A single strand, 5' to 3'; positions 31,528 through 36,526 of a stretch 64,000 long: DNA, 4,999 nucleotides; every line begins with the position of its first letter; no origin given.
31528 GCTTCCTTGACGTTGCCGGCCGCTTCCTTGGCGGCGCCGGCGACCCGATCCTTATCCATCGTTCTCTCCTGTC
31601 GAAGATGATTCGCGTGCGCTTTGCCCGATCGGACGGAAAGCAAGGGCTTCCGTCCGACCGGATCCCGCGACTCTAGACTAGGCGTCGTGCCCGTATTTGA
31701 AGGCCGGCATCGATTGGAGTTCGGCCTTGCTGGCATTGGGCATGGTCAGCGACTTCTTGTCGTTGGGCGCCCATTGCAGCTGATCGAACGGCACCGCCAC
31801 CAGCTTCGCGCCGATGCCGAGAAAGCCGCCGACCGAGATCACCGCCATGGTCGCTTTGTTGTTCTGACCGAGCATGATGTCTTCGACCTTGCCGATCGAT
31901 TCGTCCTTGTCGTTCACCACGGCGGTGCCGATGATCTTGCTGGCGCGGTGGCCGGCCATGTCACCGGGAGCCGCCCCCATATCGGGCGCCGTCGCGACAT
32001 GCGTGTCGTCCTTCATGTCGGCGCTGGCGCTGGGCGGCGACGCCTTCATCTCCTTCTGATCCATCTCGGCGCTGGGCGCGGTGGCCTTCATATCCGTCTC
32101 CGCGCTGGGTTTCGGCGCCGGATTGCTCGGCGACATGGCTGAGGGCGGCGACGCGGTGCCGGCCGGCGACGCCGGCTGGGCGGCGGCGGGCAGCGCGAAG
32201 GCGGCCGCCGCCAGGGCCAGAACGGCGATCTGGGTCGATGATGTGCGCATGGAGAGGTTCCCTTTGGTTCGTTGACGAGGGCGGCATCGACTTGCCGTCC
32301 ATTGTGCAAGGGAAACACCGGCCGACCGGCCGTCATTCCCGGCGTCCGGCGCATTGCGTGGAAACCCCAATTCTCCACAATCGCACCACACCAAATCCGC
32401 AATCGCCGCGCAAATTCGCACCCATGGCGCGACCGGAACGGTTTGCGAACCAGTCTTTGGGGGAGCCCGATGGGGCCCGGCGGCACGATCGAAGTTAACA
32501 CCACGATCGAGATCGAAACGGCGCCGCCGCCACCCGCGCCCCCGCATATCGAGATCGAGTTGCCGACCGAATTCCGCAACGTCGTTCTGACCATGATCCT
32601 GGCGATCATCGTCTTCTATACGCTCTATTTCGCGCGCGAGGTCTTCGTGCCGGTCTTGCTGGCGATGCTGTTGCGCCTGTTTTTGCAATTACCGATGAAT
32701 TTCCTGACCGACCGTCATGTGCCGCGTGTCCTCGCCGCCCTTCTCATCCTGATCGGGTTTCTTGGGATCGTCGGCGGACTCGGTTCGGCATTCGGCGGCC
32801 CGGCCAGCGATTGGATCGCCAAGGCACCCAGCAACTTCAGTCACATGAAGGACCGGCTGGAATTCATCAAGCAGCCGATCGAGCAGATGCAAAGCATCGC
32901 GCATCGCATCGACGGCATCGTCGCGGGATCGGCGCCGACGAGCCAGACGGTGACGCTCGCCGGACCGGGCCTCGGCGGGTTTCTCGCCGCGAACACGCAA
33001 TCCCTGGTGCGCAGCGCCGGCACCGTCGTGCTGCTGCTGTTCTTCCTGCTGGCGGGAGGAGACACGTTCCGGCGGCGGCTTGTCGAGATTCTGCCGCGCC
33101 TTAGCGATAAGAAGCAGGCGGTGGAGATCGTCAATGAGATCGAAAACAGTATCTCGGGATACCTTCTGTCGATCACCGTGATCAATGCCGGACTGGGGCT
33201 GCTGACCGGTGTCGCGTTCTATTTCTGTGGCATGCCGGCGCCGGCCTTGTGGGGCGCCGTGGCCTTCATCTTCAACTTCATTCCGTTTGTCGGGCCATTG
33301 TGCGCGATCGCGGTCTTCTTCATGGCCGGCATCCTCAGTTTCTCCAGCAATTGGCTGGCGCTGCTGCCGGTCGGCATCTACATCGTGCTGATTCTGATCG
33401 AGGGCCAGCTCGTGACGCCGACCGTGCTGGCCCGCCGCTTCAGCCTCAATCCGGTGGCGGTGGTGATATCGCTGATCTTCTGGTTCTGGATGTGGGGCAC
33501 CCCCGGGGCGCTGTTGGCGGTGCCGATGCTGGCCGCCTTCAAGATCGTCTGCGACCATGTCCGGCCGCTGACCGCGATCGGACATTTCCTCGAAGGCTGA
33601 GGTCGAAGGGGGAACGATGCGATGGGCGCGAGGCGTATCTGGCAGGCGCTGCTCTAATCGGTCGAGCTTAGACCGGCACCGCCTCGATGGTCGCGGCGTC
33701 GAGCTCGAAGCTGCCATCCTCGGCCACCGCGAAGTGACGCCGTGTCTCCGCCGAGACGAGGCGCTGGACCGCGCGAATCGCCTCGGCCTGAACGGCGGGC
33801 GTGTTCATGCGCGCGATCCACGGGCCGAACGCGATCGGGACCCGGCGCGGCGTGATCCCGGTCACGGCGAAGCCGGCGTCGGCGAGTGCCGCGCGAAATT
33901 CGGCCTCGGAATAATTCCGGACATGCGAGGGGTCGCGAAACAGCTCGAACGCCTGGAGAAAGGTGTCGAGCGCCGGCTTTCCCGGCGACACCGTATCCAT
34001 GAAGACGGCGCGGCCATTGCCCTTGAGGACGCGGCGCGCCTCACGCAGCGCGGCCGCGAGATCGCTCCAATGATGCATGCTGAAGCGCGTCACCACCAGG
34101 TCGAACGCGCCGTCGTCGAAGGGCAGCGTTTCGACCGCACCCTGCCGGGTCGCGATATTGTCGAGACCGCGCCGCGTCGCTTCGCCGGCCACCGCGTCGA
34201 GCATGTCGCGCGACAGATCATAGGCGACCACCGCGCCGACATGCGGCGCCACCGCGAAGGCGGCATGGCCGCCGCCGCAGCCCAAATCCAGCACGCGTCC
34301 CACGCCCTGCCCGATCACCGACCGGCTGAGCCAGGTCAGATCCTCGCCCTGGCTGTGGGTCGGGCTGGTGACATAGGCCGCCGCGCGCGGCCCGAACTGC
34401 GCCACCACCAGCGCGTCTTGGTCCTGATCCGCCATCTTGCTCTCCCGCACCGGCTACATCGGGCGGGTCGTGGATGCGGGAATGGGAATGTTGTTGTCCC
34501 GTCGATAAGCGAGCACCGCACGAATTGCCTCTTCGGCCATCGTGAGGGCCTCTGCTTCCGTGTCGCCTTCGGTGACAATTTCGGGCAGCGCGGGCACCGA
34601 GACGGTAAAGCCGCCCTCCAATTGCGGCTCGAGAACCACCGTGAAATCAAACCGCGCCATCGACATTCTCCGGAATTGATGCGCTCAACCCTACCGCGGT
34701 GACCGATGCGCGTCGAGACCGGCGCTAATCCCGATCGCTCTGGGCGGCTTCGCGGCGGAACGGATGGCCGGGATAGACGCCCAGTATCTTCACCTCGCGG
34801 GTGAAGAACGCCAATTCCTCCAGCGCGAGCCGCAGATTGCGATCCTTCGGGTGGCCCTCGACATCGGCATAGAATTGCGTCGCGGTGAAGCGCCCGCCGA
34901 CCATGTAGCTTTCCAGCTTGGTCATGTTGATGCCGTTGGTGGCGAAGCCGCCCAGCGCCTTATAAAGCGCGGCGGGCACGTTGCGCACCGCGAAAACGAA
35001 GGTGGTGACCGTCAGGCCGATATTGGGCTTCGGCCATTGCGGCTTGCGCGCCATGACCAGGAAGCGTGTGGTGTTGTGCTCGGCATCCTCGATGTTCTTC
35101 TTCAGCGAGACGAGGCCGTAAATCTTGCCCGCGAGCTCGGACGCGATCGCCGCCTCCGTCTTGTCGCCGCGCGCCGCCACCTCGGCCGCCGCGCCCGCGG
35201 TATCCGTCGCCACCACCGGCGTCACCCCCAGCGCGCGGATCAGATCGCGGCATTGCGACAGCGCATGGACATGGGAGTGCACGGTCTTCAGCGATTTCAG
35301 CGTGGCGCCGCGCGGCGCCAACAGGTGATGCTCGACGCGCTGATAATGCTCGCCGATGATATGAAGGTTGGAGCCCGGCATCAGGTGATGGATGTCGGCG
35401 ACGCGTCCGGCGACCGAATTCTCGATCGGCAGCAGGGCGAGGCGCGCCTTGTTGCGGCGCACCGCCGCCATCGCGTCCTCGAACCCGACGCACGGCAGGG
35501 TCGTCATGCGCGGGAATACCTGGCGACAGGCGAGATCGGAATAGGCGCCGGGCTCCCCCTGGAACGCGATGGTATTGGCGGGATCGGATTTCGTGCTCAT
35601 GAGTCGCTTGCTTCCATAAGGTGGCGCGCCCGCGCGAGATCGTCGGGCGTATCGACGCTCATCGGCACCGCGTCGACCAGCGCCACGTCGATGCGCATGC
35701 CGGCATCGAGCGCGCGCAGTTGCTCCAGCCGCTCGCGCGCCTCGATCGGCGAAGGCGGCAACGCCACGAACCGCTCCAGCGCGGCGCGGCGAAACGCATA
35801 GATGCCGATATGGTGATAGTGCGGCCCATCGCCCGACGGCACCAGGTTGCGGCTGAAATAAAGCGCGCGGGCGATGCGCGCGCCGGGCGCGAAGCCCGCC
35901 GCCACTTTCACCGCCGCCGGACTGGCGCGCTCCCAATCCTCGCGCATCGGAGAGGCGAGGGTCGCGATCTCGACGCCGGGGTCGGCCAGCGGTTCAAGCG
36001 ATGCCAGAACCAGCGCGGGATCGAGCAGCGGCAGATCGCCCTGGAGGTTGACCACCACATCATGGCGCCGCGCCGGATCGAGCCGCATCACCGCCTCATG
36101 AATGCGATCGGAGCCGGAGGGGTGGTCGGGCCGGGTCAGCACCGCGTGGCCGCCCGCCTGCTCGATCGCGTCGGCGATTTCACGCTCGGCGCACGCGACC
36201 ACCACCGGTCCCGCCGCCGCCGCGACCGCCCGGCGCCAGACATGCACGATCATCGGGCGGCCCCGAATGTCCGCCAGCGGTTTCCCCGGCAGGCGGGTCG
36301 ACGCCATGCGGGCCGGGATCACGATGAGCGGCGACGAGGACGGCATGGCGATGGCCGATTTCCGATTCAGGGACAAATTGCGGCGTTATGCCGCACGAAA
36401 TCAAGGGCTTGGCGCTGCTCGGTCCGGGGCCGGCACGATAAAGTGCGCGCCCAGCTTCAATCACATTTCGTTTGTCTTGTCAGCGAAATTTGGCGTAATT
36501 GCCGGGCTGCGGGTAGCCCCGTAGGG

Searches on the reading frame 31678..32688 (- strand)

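Call 88: search_protein_families(library=pfam, proteins=[window:31678-32688:-], max_evalue=0.00001)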
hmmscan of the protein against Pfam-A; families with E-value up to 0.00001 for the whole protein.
window:31678-32688:- (336 aa): 1 family
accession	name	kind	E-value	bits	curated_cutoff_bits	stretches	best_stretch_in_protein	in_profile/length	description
PF05239.21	PRC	-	2.2e-13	50.4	21.2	1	247-313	4-68/78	PRC-barrel domain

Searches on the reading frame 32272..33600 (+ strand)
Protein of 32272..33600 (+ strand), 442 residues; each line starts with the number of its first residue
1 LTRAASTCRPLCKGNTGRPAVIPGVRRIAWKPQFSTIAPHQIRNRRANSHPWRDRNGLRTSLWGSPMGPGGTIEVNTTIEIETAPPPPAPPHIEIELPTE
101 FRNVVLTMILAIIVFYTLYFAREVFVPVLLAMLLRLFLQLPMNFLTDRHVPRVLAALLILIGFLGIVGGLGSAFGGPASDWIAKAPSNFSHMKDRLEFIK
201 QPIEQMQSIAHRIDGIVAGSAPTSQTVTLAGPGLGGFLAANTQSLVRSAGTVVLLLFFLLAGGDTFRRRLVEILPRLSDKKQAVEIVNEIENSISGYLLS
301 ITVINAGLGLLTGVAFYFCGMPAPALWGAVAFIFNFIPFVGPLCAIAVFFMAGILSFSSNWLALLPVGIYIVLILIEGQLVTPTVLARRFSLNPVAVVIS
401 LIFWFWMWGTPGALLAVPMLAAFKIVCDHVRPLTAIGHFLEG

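Call 88: search_protein_families(library=pfam, proteins=[window:32272-33600:+], max_evalue=0.00001)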
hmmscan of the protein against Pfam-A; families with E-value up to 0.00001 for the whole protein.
window:32272-33600:+ (442 aa): 1 family
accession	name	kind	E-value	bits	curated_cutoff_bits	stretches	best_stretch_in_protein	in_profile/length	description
PF01594.21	AI-2E_transport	-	2.7e-48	165.3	34.3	1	107-430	4-326/327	AI-2E family transporter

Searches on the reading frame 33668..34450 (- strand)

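Call 88: search_protein_families(library=pfam, proteins=[window:33668-34450:-], max_evalue=0.00001)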
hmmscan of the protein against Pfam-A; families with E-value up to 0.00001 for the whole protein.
window:33668-34450:- (260 aa): 6 families
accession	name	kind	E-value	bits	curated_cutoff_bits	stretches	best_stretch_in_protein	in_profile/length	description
PF08241.18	Methyltransf_11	-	4.5e-24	85.4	21.2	1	54-150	1-95/95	Methyltransferase domain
PF13649.12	Methyltransf_25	-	9e-23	81.2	27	1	53-146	1-97/97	Methyltransferase domain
PF13847.12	Methyltransf_31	-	2.4e-19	69.9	27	1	52-154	6-113/145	Methyltransferase domain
PF01209.24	Ubie_methyltran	-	4.9e-18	65.8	20.1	1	52-171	50-169/233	ubiE/COQ5 methyltransferase family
PF13489.12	Methyltransf_23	-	7.1e-18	65.3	27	1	50-197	23-162/164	Methyltransferase domain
PF08242.18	Methyltransf_12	-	9.2e-17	62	30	1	54-147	1-97/98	Methyltransferase domain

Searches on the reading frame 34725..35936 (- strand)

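Call 88: search_protein_families(library=pfam, proteins=[window:34725-35936:-], max_evalue=0.00001)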
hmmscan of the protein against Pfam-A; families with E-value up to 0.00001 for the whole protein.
window:34725-35936:- (403 aa): 1 family
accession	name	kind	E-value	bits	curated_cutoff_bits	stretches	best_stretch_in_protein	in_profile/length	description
PF00800.23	PDT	-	1.2e-55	188.5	25.2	1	123-299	1-180/181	Prephenate dehydratase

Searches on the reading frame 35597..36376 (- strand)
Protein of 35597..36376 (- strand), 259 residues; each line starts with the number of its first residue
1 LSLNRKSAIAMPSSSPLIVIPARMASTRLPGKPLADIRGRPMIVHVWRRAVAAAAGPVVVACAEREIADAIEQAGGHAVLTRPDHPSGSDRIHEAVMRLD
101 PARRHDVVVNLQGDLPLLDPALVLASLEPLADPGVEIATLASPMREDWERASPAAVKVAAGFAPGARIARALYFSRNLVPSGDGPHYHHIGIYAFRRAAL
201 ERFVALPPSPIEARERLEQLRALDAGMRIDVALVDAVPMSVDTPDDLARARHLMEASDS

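Call 88: search_protein_families(library=pfam, proteins=[window:35597-36376:-], max_evalue=0.00001)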
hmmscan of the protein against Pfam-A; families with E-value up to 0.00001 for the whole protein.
window:35597-36376:- (259 aa): 2 families
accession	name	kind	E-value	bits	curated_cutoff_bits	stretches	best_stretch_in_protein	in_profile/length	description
PF02348.25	CTP_transf_3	-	7.6e-45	153.8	22.6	1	18-229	2-217/217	Cytidylyltransferase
PF12804.13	NTP_transf_3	-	2.7e-10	41.1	27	1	31-143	15-124/160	MobA-like NTP transferase domain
